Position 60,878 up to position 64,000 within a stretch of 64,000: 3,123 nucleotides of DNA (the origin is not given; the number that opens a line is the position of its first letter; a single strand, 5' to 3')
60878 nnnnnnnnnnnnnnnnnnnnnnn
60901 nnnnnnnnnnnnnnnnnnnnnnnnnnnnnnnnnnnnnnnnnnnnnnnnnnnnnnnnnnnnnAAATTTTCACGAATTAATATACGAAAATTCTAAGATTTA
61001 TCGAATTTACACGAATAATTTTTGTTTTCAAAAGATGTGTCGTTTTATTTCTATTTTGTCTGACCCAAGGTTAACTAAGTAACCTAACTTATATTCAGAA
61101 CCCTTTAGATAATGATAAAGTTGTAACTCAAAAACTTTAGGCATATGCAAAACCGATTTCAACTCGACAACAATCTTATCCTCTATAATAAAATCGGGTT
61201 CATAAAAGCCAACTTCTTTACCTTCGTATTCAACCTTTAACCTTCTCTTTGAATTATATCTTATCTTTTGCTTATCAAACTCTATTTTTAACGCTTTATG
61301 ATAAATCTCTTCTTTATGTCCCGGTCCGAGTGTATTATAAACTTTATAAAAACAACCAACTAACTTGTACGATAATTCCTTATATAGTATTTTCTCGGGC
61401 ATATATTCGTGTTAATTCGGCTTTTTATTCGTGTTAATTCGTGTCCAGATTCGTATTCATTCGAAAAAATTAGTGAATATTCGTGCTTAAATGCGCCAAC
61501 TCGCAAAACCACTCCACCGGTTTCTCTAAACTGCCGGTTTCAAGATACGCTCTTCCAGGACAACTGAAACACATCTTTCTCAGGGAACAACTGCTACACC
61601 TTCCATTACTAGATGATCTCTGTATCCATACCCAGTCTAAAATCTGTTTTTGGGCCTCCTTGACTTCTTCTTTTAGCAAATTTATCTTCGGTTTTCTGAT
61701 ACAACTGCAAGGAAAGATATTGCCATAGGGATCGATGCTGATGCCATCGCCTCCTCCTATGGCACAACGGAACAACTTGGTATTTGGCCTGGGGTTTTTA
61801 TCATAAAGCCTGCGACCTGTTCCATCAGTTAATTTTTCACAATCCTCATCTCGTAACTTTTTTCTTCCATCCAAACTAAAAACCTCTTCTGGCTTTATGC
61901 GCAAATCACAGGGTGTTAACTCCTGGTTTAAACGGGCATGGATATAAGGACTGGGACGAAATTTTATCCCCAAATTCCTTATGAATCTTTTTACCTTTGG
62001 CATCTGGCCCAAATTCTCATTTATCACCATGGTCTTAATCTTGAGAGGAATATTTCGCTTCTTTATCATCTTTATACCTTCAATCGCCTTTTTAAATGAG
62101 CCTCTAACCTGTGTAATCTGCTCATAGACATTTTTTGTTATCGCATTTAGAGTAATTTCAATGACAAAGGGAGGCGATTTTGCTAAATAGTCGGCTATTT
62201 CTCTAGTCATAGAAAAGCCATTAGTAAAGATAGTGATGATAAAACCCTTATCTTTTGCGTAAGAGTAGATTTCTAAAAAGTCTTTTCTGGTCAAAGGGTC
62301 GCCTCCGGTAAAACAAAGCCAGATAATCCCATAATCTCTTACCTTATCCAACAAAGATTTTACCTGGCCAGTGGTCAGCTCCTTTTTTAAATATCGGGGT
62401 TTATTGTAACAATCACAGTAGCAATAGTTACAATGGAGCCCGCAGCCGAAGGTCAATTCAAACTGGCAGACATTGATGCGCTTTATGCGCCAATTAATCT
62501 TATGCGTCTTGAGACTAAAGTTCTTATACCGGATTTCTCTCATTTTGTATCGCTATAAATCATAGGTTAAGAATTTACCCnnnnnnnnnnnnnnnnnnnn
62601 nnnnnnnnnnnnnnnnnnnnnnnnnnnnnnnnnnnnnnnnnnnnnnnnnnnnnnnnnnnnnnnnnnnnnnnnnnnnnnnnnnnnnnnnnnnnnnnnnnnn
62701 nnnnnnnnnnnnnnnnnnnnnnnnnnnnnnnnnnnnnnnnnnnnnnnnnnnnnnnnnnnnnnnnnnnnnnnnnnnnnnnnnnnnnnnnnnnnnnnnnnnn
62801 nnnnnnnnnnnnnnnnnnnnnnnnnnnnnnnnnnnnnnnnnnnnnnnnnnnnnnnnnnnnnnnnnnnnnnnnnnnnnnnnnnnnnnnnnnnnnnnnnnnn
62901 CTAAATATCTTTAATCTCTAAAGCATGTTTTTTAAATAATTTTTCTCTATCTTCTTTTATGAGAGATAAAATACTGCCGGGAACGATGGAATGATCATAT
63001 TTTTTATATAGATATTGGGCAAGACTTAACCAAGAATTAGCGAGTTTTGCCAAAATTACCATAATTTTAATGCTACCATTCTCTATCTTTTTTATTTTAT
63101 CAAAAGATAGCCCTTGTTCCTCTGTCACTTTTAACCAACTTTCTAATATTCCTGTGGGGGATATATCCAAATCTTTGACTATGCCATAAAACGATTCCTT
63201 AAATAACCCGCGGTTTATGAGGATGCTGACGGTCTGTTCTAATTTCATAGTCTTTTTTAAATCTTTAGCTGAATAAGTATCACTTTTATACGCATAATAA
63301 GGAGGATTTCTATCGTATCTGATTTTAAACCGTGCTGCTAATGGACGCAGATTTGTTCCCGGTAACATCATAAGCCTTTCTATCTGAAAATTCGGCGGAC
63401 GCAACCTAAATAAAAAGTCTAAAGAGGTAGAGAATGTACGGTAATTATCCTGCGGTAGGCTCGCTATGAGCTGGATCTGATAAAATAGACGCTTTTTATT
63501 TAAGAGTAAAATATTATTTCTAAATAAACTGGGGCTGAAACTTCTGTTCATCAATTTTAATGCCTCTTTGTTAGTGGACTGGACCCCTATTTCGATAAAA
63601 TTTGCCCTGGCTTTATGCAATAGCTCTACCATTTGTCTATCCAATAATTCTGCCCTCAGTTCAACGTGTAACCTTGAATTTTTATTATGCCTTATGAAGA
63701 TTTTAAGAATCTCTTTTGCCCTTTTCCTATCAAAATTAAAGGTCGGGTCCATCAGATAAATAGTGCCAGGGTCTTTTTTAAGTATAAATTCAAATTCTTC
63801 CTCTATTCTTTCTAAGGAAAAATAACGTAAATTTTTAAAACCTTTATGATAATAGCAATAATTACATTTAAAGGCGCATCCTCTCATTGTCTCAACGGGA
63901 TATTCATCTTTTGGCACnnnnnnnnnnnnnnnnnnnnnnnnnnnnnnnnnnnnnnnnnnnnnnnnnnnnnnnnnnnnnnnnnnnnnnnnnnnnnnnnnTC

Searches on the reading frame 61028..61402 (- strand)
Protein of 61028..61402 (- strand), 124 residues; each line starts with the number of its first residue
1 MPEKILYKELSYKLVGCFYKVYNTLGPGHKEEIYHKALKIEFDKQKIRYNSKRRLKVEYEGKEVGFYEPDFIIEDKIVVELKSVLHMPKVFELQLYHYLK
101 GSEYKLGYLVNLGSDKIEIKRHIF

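Call 4: search_protein_families(library=ncbifam, proteins=[window:61028-61402:-], max_evalue=0.1)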
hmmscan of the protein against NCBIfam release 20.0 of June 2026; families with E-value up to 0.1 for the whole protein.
window:61028-61402:- (124 aa): 1 family
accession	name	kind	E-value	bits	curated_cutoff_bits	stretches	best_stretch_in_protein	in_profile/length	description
TIGR04256.1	GxxExxY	subfamily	1.9e-34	118.5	35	1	9-122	1-115/116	GxxExxY protein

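Call 5: search_protein_families(library=pfam, proteins=[window:61028-61402:-], max_evalue=0.1)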
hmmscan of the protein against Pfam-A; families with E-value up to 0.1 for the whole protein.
window:61028-61402:- (124 aa): 2 families
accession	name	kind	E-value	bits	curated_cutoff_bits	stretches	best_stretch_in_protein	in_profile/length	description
PF13366.12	PDDEXK_3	-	1.9e-33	115.7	22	1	8-121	1-116/117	PD-(D/E)XK nuclease superfamily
PF22477.2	RepD-like_N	-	0.008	17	25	1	20-74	27-81/87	Replication initiation protein, N-terminal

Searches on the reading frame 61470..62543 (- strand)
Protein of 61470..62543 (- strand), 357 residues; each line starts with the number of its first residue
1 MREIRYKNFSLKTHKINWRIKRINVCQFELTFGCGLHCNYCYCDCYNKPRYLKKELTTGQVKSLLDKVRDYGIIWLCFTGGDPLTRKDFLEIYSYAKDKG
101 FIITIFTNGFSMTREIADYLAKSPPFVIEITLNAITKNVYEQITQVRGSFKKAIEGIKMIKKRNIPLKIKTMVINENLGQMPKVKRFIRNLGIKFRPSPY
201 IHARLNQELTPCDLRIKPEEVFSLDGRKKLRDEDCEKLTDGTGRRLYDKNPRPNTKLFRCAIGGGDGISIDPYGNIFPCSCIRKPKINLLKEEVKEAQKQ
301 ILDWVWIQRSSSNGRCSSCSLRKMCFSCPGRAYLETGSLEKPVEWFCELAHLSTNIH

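Call 4: search_protein_families(library=ncbifam, proteins=[window:61470-62543:-], max_evalue=0.1)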
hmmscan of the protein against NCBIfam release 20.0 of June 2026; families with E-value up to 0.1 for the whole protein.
window:61470-62543:- (357 aa): 78 families (the best 25 are shown)
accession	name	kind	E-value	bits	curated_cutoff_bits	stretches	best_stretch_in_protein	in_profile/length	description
TIGR04545.1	rSAM_ahbD_hemeb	equivalog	1.4e-34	120.1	500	2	27-193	3-167/339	heme b synthase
TIGR04053.2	TIGR04053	equivalog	5.4e-34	118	395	2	26-194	10-179/366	TIGR04053 family radical SAM/SPASM domain-containing protein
TIGR04055.1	rSAM_NirJ2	equivalog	1e-31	110.7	500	2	29-192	5-165/326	putative heme d1 biosynthesis radical SAM protein NirJ2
TIGR03962.1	mycofact_rSAM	equivalog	1.1e-27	97.1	265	1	27-196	15-181/339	mycofactocin radical SAM maturase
TIGR02109.1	PQQ_syn_pqqE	equivalog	3.9e-27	95.1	381.35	1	28-331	11-305/358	pyrroloquinoline quinone biosynthesis protein PqqE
TIGR04051.1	rSAM_NirJ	equivalog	7.8e-27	94.2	515.45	1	28-193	6-168/354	heme d1 biosynthesis radical SAM protein NirJ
TIGR04546.1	rSAM_ahbC_deAc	equivalog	1e-25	90.4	650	1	10-193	25-205/390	12,18-didecarboxysiroheme deacetylase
NF045574.1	sacti_mat_StsB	exception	2.4e-25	89.3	625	1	15-286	87-345/466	StsB family radical SAM/SPASM domain sactipeptide maturase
TIGR04251.1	SCM_rSAM_ScmF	equivalog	1.5e-23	83.7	400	1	25-193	5-174/353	SynChlorMet cassette radical SAM/SPASM protein ScmF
TIGR04054.1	rSAM_NirJ1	equivalog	5e-23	81.4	650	1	21-191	33-200/387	putative heme d1 biosynthesis radical SAM protein NirJ1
TIGR04347.1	pseudo_SAM_Halo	equivalog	3.8e-22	79.1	525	1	19-194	33-205/390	TIGR04347 family pseudo-SAM/SPASM protein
NF050035.1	rSAM_WgK_link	exception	4.9e-22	78.4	650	1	28-195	13-178/367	radical SAM/SPASM peptide maturase WgkB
TIGR04133.1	rSAM_w_lipo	hypoth_equivalog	5.9e-22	78.1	425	1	17-325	17-327/350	TIGR04133 family radical SAM/SPASM protein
TIGR02668.1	moaA_archaeal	equivalog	6.1e-22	78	325.25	1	26-190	12-175/303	GTP 3',8-cyclase MoaA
TIGR04303.1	GeoRSP_rSAM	equivalog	3.1e-21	76.3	400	1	37-342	14-320/325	GeoRSP system radical SAM/SPASM protein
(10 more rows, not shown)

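Call 5: search_protein_families(library=pfam, proteins=[window:61470-62543:-], max_evalue=0.1)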
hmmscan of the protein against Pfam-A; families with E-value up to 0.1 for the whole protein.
window:61470-62543:- (357 aa): 2 families
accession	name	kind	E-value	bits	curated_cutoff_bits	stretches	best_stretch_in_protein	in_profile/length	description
PF04055.27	Radical_SAM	-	1.5e-24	87.5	29.5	1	29-187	2-165/166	Radical SAM superfamily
PF13353.11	Fer4_12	-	1.9e-05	25.4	22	1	32-101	13-82/137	4Fe-4S single cluster domain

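Call 34: find_encoding_contigs(protein=window:61470-62543:-, flank=10000, max_places=3)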
Protein window:61470-62543:- (357 aa): no gene with exactly this product is on record in the collection.

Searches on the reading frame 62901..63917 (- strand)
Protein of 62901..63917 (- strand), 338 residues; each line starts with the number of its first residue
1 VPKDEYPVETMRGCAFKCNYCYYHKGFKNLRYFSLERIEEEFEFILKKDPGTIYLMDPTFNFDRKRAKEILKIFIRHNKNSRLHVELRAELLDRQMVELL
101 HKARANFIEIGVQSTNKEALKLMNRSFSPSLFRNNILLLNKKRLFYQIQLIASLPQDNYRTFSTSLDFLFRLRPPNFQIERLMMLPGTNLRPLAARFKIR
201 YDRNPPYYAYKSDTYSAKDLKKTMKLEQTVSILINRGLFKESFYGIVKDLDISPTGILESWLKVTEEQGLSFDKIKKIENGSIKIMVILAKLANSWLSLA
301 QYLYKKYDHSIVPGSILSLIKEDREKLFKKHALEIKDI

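Call 4: search_protein_families(library=ncbifam, proteins=[window:62901-63917:-], max_evalue=0.1)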
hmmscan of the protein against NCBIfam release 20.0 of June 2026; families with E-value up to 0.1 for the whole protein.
window:62901-63917:- (338 aa): 32 families (the best 25 are shown)
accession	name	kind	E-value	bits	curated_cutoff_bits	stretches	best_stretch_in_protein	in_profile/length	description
TIGR04479.1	bcpD_PhpK_rSAM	subfamily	3.5e-22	78.5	600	1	8-181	244-418/504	PhpK family radical SAM P-methyltransferase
TIGR04072.2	rSAM_ladder_B12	equivalog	1.6e-15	56.7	360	1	8-222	183-402/443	lipid biosynthesis B12-binding/radical SAM protein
TIGR04013.1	B12_SAM_MJ_1487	hypoth_equivalog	2.8e-12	46.2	251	1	7-192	153-355/382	TIGR04013 family B12-binding domain/radical SAM domain-containing protein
NF033070.1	rSAM_AprD4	equivalog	5.6e-12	45.3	500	1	12-226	203-426/456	AprD4 family radical SAM diol-dehydratase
TIGR04295.1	B12_rSAM_oligo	hypoth_equivalog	1.2e-11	44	400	1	8-157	203-348/422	TIGR04295 family B12-binding domain-containing radical SAM protein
TIGR02026.1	BchE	equivalog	3.2e-11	42.8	481.35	1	10-221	199-412/497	magnesium-protoporphyrin IX monomethyl ester anaerobic oxidative cyclase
NF033712.0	B12_rSAM_KedN5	subfamily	1.5e-10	40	700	1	8-265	198-465/624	KedN5 family methylcobalamin-dependent radical SAM C-methyltransferase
TIGR04385.1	B12_rSAM_cofa1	equivalog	2e-10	40.5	450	1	8-169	198-361/438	B12 lower ligand biosynthesis radical SAM protein BzaD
NF004567.0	PRK05904.1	equivalog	4.6e-09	35.9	355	1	33-171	40-181/353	coproporphyrinogen III oxidase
TIGR03471.1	HpnJ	equivalog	5e-09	35.5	577.6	1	10-191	202-384/472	hopanoid biosynthesis associated radical SAM protein HpnJ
TIGR01212.1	TIGR01212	equivalog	6.7e-08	32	180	1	66-191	95-224/302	tRNA modification radical SAM protein MnmL/YtqA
TIGR01578.1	MiaB-like-B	hypoth_equivalog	1.5e-07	30.6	314.7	1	9-189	138-329/421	tRNA (N(6)-L-threonylcarbamoyladenosine(37)-C(2))-methylthiotransferase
TIGR00089.1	TIGR00089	subfamily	2.7e-07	29.8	251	1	8-174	143-320/429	MiaB/RimO family radical SAM methylthiotransferase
TIGR03975.1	rSAM_ocin_1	subfamily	5.2e-07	28.5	281.85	1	5-158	261-416/606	RiPP maturation radical SAM C-methyltransferase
NF045585.1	rSAM_slr0320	equivalog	9e-07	27.8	775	1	8-127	238-362/511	photosystem II high light acclimation radical SAM protein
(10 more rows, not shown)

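Call 5: search_protein_families(library=pfam, proteins=[window:62901-63917:-], max_evalue=0.1)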
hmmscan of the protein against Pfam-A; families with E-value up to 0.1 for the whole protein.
window:62901-63917:- (338 aa): 2 families
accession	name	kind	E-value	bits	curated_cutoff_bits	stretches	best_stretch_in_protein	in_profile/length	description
PF04055.27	Radical_SAM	-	2.8e-19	70.3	29.5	1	8-168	1-165/166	Radical SAM superfamily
PF11242.13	DUF2774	-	0.079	13.6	29.2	0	240-267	13-40/63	Protein of unknown function (DUF2774)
